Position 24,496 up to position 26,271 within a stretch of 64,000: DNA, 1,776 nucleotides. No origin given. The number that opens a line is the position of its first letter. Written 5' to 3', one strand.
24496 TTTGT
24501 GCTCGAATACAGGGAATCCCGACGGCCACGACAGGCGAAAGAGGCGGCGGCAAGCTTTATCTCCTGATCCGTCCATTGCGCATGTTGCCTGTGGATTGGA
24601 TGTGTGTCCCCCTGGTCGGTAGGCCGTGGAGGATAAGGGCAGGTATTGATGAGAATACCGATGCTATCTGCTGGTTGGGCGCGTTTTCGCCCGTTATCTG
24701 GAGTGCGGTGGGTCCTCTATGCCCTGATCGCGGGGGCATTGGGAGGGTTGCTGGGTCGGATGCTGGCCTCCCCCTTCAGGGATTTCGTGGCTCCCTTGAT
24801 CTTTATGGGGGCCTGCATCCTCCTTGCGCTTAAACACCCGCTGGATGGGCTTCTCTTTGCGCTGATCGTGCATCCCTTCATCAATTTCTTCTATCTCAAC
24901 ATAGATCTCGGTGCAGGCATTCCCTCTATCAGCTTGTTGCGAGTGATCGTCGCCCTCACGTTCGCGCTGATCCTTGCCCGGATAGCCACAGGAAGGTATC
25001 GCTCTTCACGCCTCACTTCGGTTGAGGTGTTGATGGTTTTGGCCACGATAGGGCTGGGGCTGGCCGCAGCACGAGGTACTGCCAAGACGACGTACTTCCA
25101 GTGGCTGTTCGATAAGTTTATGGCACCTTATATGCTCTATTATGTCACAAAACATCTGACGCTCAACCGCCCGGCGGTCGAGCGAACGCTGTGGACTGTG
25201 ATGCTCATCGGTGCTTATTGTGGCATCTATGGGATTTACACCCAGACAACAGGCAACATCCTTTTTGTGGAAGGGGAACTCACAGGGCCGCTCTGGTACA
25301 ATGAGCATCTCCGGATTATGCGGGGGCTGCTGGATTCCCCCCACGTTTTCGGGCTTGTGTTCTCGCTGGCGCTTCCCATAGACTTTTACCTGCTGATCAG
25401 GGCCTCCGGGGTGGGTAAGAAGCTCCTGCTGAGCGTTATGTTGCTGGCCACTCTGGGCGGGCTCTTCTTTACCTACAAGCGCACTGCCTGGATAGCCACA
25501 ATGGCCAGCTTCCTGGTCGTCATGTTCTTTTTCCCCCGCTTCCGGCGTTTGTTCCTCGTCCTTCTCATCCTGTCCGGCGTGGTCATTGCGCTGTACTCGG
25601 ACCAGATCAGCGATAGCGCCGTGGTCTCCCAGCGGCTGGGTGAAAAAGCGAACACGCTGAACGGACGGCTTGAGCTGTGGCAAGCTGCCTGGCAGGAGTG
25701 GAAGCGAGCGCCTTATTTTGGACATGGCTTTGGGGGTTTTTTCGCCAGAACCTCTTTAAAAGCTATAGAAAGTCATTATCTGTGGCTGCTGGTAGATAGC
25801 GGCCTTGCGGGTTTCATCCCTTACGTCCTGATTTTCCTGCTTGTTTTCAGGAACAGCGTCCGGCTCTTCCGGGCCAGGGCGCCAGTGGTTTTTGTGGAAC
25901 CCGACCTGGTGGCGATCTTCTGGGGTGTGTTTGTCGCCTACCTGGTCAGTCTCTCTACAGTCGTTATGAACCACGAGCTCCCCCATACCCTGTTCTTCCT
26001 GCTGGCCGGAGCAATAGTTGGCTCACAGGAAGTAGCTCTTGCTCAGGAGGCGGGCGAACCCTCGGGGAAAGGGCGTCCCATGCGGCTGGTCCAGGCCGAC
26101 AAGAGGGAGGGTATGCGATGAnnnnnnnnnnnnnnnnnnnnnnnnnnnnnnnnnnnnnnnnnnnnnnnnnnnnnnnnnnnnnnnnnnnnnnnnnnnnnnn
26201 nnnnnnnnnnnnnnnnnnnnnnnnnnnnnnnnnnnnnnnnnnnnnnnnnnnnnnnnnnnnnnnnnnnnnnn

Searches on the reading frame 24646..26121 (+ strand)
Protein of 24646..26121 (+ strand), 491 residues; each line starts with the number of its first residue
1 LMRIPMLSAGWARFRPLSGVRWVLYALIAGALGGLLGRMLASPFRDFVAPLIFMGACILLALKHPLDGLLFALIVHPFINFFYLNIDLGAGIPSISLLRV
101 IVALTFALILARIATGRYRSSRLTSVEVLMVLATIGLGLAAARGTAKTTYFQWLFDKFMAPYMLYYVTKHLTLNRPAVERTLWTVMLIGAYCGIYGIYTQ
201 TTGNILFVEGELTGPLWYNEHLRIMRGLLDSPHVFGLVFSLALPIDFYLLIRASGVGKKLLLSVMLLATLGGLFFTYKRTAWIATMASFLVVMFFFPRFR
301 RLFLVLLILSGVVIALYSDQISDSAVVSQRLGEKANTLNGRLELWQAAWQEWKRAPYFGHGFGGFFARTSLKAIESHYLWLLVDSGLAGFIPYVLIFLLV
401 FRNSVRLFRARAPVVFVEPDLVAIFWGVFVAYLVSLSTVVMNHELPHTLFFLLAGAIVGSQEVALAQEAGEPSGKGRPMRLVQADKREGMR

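Call 15: search_protein_families(library=pfam, proteins=[window:24646-26121:+], max_evalue=0.001)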
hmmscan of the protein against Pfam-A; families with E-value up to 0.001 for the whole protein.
window:24646-26121:+ (491 aa): 1 family
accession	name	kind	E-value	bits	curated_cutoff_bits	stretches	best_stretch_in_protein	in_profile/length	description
PF04932.20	Wzy_C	-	3.3e-16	59.8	31.7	1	265-393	2-148/149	O-Antigen ligase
